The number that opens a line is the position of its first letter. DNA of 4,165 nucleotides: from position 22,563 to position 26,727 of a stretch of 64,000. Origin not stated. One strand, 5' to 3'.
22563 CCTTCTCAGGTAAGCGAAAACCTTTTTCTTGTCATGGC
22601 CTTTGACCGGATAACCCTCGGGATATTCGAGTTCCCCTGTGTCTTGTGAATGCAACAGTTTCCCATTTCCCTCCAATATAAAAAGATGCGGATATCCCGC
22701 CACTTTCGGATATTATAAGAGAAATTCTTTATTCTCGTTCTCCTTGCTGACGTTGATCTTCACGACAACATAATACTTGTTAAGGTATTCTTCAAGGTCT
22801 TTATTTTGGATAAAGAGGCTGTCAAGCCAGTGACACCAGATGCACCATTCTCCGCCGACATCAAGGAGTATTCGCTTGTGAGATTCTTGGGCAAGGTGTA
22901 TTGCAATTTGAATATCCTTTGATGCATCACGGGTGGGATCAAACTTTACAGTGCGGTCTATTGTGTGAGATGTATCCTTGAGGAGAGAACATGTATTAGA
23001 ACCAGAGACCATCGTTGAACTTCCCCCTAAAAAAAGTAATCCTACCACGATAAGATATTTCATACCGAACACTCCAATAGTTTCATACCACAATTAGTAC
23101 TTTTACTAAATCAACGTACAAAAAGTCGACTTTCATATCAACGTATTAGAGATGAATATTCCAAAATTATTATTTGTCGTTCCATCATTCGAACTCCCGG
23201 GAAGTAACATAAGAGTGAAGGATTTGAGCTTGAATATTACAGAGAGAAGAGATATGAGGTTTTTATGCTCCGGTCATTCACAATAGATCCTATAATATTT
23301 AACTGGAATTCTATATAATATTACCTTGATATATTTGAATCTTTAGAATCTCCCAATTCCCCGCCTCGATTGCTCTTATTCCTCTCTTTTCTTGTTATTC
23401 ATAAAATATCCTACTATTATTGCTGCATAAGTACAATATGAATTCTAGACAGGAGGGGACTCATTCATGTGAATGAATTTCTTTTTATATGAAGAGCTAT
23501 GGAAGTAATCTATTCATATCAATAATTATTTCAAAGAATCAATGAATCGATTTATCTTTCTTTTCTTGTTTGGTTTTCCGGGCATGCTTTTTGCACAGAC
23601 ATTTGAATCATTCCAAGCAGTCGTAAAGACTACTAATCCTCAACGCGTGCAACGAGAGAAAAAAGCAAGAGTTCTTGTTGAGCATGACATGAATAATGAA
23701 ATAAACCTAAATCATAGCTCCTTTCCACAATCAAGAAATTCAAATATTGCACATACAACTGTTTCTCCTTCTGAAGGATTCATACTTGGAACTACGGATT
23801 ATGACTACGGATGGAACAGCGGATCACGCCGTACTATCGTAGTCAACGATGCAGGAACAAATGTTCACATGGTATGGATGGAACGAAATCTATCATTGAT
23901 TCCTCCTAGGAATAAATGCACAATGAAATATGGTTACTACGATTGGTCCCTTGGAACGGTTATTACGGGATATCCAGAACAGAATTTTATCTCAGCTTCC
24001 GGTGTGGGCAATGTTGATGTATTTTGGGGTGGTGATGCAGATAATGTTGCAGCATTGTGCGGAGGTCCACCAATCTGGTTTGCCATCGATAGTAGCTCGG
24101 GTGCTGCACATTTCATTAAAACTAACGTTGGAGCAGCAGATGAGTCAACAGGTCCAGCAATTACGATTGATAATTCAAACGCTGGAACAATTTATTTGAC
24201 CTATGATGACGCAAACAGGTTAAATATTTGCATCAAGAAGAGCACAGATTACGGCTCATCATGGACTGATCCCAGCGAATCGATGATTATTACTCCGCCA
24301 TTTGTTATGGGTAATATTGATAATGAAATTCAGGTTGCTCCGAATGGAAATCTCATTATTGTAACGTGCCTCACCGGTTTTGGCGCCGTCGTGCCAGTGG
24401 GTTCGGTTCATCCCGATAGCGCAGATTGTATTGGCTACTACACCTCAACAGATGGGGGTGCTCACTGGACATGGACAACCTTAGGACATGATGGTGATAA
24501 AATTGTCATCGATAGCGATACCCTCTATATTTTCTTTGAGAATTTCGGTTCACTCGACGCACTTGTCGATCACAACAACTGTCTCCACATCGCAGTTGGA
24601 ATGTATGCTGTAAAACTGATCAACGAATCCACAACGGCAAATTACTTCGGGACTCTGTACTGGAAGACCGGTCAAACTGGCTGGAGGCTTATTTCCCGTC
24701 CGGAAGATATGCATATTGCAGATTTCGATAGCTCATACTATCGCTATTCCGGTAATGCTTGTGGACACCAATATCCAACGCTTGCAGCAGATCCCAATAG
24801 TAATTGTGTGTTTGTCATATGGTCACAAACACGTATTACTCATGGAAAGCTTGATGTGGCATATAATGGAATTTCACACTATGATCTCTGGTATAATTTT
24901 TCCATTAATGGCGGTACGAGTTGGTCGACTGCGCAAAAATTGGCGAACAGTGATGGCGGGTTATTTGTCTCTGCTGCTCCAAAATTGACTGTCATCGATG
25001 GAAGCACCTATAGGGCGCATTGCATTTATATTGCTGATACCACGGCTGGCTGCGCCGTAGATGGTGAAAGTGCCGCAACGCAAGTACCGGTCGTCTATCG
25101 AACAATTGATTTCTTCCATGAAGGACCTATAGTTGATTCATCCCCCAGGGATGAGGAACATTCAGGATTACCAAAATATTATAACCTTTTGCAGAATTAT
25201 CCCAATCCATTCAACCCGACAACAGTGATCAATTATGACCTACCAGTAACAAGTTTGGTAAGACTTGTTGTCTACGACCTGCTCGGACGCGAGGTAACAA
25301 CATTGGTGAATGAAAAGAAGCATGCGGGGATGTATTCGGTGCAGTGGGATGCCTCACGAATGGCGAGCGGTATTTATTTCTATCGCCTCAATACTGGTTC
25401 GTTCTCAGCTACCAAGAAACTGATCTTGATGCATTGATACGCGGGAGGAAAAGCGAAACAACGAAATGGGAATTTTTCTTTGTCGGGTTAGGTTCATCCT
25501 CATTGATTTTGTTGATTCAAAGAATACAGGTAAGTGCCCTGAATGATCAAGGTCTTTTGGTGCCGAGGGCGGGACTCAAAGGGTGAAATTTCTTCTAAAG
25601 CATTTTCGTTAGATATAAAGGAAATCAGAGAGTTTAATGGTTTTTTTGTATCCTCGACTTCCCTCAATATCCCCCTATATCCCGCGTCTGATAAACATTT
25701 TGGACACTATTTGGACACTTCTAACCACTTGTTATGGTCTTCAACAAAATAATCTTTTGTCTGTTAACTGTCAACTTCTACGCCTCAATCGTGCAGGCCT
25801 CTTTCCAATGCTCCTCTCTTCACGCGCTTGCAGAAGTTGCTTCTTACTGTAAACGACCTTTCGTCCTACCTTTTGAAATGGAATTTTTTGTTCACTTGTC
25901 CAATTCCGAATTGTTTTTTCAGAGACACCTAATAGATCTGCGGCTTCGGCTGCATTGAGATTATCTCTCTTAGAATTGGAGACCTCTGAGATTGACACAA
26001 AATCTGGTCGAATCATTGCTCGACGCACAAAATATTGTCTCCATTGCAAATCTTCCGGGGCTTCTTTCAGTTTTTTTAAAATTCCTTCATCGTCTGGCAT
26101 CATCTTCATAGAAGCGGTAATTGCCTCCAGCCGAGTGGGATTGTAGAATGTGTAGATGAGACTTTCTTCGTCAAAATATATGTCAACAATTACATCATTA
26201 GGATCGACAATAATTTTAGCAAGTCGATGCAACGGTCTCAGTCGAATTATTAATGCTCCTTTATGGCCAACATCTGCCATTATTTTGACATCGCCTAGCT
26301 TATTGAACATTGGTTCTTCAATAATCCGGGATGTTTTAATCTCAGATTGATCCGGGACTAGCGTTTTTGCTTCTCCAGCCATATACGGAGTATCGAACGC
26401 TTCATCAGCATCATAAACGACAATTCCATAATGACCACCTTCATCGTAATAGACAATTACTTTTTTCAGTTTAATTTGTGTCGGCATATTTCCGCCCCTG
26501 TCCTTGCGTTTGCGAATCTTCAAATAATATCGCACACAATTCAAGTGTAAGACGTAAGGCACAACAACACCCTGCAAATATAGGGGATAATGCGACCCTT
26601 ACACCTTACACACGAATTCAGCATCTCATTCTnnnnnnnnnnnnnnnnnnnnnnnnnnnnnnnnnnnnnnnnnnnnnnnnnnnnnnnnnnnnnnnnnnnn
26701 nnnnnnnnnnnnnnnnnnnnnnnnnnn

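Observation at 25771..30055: Radical-SAM (spore-photoproduct-lyase-like) domain fused to an MCM-type AAA+ motor, with an HTH partner gene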

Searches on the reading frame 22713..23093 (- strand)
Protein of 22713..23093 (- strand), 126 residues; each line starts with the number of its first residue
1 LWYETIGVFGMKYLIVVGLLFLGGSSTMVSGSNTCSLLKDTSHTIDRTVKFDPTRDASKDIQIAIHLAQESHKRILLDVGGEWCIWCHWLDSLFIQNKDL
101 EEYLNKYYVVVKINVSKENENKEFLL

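Call 17: search_protein_families(library=pfam, proteins=[window:22713-23093:-], max_evalue=0.01)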
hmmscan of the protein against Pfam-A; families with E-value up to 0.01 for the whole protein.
window:22713-23093:- (126 aa): 3 families
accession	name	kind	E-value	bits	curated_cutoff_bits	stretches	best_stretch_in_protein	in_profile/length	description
PF13899.12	Thioredoxin_7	-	1.8e-09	38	27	1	60-121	5-66/83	Thioredoxin-like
PF03190.21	Thioredox_DsbH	-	2.4e-09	37.8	27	1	64-114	29-79/163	Protein of unknown function, DUF255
PF13098.12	Thioredoxin_2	-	0.00052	20.8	27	1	68-122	1-55/104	Thioredoxin-like domain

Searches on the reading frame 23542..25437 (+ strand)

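Call 17: search_protein_families(library=pfam, proteins=[window:23542-25437:+], max_evalue=0.01)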
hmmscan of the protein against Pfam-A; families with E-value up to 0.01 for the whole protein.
window:23542-25437:+ (631 aa): 3 families
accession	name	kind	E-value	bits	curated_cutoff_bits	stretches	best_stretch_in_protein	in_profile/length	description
PF18962.6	Por_Secre_tail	-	8.3e-11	42.5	27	1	553-628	2-74/75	Secretion system C-terminal sorting domain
PF13860.13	FlgD_ig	-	0.0013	19.1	27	1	573-614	25-71/79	FlgD Ig-like domain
PF13088.12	BNR_2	-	0.003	17.4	31.4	0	199-314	47-155/277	BNR repeat-like domain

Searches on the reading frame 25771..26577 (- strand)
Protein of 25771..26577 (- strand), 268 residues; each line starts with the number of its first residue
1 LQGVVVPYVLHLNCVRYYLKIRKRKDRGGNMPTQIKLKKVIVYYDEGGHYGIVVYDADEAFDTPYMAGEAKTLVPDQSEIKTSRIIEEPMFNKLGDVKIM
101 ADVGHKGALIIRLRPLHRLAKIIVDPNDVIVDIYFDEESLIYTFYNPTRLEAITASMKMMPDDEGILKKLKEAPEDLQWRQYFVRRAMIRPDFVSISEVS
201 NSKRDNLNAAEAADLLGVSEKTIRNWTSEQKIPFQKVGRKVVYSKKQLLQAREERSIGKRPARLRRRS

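Call 4: search_protein_families(library=pfam, proteins=[window:25771-26577:-], max_evalue=0.1)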
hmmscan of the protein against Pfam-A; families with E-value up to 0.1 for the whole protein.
window:25771-26577:- (268 aa): 11 families
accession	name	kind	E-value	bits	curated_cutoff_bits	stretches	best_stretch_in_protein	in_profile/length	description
PF12728.13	HTH_17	-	4.7e-12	46.4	27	1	207-255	2-50/51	Helix-turn-helix domain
PF00376.29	MerR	-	3.2e-05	24.1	28.2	1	210-234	3-27/38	MerR family regulatory protein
PF13411.12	MerR_1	-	0.00035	21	21.6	1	210-250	4-45/69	MerR HTH family regulatory protein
PF13384.12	HTH_23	-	0.004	17.4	24.6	1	207-227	18-38/50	Homeodomain-like domain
PF13518.12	HTH_28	-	0.007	16.9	25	1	206-227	12-33/52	Helix-turn-helix domain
PF13551.12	HTH_29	-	0.01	16.4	28.1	1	201-226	7-32/64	Winged helix-turn helix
PF08281.18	Sigma70_r4_2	-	0.029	14.5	25.7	1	206-227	26-47/54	Sigma-70, region 4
PF01381.28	HTH_3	-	0.032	14.7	23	0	206-233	9-36/55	Helix-turn-helix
PF10668.15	Phage_terminase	-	0.058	13.5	22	0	211-231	27-47/67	Phage terminase small subunit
PF08220.18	HTH_DeoR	-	0.059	13.6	21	0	203-225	11-33/57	DeoR-like helix-turn-helix domain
PF21321.3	HTH_66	-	0.066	14.1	24.3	0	209-245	5-39/83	Putative DNA-binding HTH domain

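Call 5: search_protein_families(library=padloc, proteins=[window:25771-26577:-], max_evalue=0.1)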
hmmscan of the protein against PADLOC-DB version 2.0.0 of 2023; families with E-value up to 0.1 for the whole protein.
window:25771-26577:- (268 aa): 2 families
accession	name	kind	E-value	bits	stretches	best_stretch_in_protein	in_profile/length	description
PDLC04133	mad1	-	1.6e-08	32.7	1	206-249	5-48/60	mads_1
PDLC03348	MTase_II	-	0.00014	18.5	1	206-267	10-71/727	Type II methyltransferase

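Call 6: search_protein_families(library=ncbifam, proteins=[window:25771-26577:-], max_evalue=0.1)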
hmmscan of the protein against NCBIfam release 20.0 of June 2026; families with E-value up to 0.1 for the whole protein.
window:25771-26577:- (268 aa): 9 families
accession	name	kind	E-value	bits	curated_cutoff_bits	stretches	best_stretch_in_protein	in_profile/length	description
TIGR01764.1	excise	domain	7.5e-08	32.6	28.8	1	210-245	5-40/49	excisionase family DNA-binding protein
NF047737.1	antiphage_MADS1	equivalog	7.6e-06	26.1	80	1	210-247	7-44/49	methylation-associated defense system helix-turn-helix domain-containing protein MAD1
NF007961.0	PRK10681.1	equivalog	0.0076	15.7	244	1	203-246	18-61/252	DNA-binding transcriptional repressor DeoR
NF040522.1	VC1465_fam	subfamily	0.017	15.2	70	1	205-233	8-37/111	VC1465 family Xer recombination activation factor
NF046037.1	carphisopro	domain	0.033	14.4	38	1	210-233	12-35/54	carph-isopro domain-containing protein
NF040601.1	TerS_not_xtmA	equivalog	0.062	13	120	0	204-231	20-47/233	phage terminase small subunit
TIGR03453.1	partition_RepA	equivalog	0.065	12.1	348.45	1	206-253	33-82/387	plasmid partitioning protein RepA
NF033518.0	transpos_IS607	equivalog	0.085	12.4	110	0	211-249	2-44/187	IS607 family transposase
NF010259.0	PRK13705.1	equivalog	0.091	11.7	725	0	204-236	37-69/388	plasmid-partitioning protein SopA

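Call 69: find_homologous_proteins(query=window:25771-26487:-, max_evalue=0.00001)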
Query window:25771-26487:- (238 aa): 6 proteins with E <= 0.00001 among 410 candidates.
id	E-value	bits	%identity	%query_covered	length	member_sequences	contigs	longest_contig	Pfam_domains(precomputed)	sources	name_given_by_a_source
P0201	6.9e-152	521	100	100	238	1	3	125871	PF12728.14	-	-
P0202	3.0e-90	320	63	100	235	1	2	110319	PF12728.14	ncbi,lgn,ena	-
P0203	4.6e-42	162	41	93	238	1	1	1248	PF12728.14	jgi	jgi:excisionase family DNA binding protein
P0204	2.4e-40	156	40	95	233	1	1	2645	PF12728.14,PF00376.30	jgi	-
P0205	1.6e-38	150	38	89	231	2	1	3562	PF12728.14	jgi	jgi:excisionase family DNA binding protein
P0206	3.4e-21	94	47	50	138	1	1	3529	PF12728.14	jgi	-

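Call 79: predict_structure(alignment_id=A3)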
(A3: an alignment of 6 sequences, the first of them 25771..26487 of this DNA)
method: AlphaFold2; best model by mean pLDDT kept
length: 238 residues; sequences in the alignment: 6
mean_pLDDT: 77.4   pTM: 0.62
mean pLDDT of the five models: 77.4, 72.8, 69.6, 64.4, 63.6
residues with pLDDT >= 90: 51; 70-90: 133; 50-70: 22; < 50: 32
segments of 3 or more residues with pLDDT < 50: 33-36, 160-173, 228-238
pLDDT, mean of each block of 10 residues (from residue 1): 70 92 85 54 73 94 90 89 89 75 86 85 89 86 83 79 33 70 80 85 83 84 58 37
secondary structure, 60 per line:
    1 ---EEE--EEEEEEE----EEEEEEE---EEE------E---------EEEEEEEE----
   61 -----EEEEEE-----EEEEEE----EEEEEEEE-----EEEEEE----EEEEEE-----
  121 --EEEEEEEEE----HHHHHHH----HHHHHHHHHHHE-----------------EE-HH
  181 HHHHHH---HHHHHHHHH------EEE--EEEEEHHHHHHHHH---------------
elements in order: E4-6 E9-15 E20-26 E30-32 E49-56 E66-71 E77-82 E87-94 E100-105 E110-115 E123-131 H136-142 H147-157 H179-186 H190-198 E205-207 E210-214 H215-223

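Call 82: fold_search(model_id=the predicted structure, library=pdb)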
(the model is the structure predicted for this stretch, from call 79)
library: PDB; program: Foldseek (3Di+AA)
matches with E <= 10: 1050; with E <= 0.001: 0
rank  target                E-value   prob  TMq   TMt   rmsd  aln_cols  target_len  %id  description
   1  4j2n_A                2.5e-02  1.00  0.19  0.74   2.7        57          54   23  Crystal Structure of mycobacteriophage Pukovnik Xis (released 2013-10-23)
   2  8dgl_B                4.5e-02  1.00  0.22  0.70   2.0        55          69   27  Crystal Structure of the RdfS Excisionase (released 2022-10-05)
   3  7q6d                  5.1e-02  0.15  0.15  0.10  20.6       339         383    8  E. coli FtsA 1-405 ATP 3 Ni (released 2022-09-21)
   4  4j2n_C                5.4e-02  1.00  0.19  0.72   2.6        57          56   24  Crystal Structure of mycobacteriophage Pukovnik Xis (released 2013-10-23)
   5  4lee_A                7.6e-02  0.08  0.13  0.10  19.5       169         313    8  Structure of the Als3 adhesin from Candida albicans, residues 1-313 (mature sequence), triple mutant in the binding ca (released 2014-05-14)
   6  8dgl_A                8.0e-02  1.00  0.21  0.73   1.7        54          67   26  Crystal Structure of the RdfS Excisionase (released 2022-10-05)
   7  8b6l_O                8.5e-02  0.28  0.26  0.13  22.1       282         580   10  Subtomogram average of the human Sec61-TRAP-OSTA-translocon (released 2022-12-07)
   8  4qpe                  9.0e-02  0.77  0.28  0.09  11.3       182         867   14  Crystal structure of Aminopeptidase N in complex with N-cyclohexyl-1,2-diaminoethylphosphonic acid (released 2014-09-24)
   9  4qhp                  9.0e-02  0.69  0.26  0.09  11.3       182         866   14  Crystal structure of Aminopeptidase N in complex with the phosphinic dipeptide analogue LL-(R,S)-hPheP[CH2]Phe(4-CH2NH2) (released 2014-09-24)
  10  4a2b                  1.0e-01  0.13  0.15  0.10  19.5       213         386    7  Thermotoga maritima FtsA with ATP gamma S (released 2012-04-25)
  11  6c26_1                1.1e-01  0.35  0.28  0.17  21.1       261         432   10  The Cryo-EM structure of a eukaryotic oligosaccharyl transferase complex (released 2018-01-31)
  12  2gtq                  1.2e-01  0.63  0.26  0.09  11.3       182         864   14  Crystal structure of aminopeptidase N from human pathogen Neisseria meningitidis (released 2006-05-30)
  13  5i44_A                1.3e-01  0.99  0.19  0.58   4.7        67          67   18  Structure of RacA-DNA complex; P21 form (released 2016-05-04)
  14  3f9m                  1.3e-01  0.82  0.16  0.09   4.8        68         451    7  Human pancreatic glucokinase in complex with glucose and activator showing a mobile flap (released 2008-12-02)
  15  1fi2                  1.3e-01  0.28  0.19  0.21  13.5       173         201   14  CRYSTAL STRUCTURE OF GERMIN (OXALATE OXIDASE) (released 2001-05-01)
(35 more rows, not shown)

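Call 83: fold_search(model_id=the predicted structure, library=viral)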
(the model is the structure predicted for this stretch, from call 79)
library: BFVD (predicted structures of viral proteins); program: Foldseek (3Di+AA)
matches with E <= 10: 1158; with E <= 0.001: 0
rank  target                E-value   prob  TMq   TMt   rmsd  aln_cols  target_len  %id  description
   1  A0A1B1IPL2            1.1e-03  1.00  0.23  0.76   4.2        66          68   24  (no name in the UniProt tables at hand)
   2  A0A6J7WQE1            1.3e-03  1.00  0.20  0.58   5.4        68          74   31  Excise, DNA binding domain, excisionase family [uncultured Caudovirales phage]
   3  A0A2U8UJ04            1.3e-03  1.00  0.24  0.66   7.1        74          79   20  Helix-turn-helix DNA binding protein [Gordonia phage Jace]
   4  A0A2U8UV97            1.6e-03  1.00  0.22  0.75   3.1        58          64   29  DNA-binding domain-containing protein [Listeria phage PSU-VKH-LP040]
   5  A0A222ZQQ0            1.6e-03  1.00  0.21  0.59   7.4        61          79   21  Helix-turn-helix domain-containing protein [Mycobacterium phage Amohnition]
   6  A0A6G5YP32            1.9e-03  1.00  0.23  0.65   2.6        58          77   21  (no name in the UniProt tables at hand)
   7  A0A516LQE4            2.0e-03  1.00  0.23  0.70   3.2        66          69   27  (no name in the UniProt tables at hand)
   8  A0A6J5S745            2.7e-03  1.00  0.25  0.48   9.7       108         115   18  SinI-like, DNA-binding domain [uncultured Caudovirales phage]
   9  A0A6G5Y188            3.7e-03  1.00  0.23  0.62   4.3        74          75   24  (no name in the UniProt tables at hand)
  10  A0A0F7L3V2            4.7e-03  1.00  0.21  0.67   5.3        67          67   27  Helix-turn-helix domain-containing protein [uncultured marine virus]
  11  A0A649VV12            4.7e-03  1.00  0.22  0.36  15.2       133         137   13  Helix-turn-helix DNA binding protein [Gordonia phage EMoore]
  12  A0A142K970            5.9e-03  1.00  0.23  0.75   3.7        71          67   22  Excise [Gordonia phage Yvonnetastic]
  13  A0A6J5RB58            5.9e-03  1.00  0.23  0.72   4.6        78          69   18  Excise, DNA binding domain, excisionase family [uncultured Caudovirales phage]
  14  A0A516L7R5            6.3e-03  1.00  0.21  0.69   6.7        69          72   30  (no name in the UniProt tables at hand)
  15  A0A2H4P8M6            6.3e-03  1.00  0.19  0.56   8.6        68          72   28  Excise [Corynebacterium phage Darwin]
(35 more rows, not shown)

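Call 89: find_encoding_contigs(protein=P0201, flank=10000, max_places=3)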
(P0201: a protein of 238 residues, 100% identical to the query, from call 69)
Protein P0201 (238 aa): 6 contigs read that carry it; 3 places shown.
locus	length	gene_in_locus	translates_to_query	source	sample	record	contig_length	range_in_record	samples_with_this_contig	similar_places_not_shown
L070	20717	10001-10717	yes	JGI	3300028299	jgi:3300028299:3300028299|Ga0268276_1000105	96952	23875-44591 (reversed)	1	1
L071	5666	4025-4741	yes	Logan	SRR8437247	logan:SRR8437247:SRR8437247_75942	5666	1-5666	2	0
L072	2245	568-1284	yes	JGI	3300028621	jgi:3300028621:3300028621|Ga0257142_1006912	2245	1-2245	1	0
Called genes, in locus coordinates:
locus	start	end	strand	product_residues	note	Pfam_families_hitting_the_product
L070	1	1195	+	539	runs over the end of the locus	PF07669:Eco57I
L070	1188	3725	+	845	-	PF04851:ResIII (weak)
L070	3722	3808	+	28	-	-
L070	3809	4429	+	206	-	-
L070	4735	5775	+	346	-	-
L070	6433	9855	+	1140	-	PF20903:SPL, PF00493:MCM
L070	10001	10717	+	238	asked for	PF12728:HTH_17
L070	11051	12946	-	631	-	PF18962:Por_Secre_tail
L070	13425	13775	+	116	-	PF03190:Thioredox_DsbH, PF13899:Thioredoxin_7, PF13098:Thioredoxin_2 (weak)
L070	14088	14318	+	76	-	-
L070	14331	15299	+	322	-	PF00248:Aldo_ket_red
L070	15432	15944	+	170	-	PF08332:CaMKII_AD (weak)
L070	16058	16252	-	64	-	PF01165:Ribosomal_S21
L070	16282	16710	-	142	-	-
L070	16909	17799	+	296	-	PF01551:Peptidase_M23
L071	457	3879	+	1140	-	PF20903:SPL, PF00493:MCM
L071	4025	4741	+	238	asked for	PF12728:HTH_17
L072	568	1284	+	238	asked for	PF12728:HTH_17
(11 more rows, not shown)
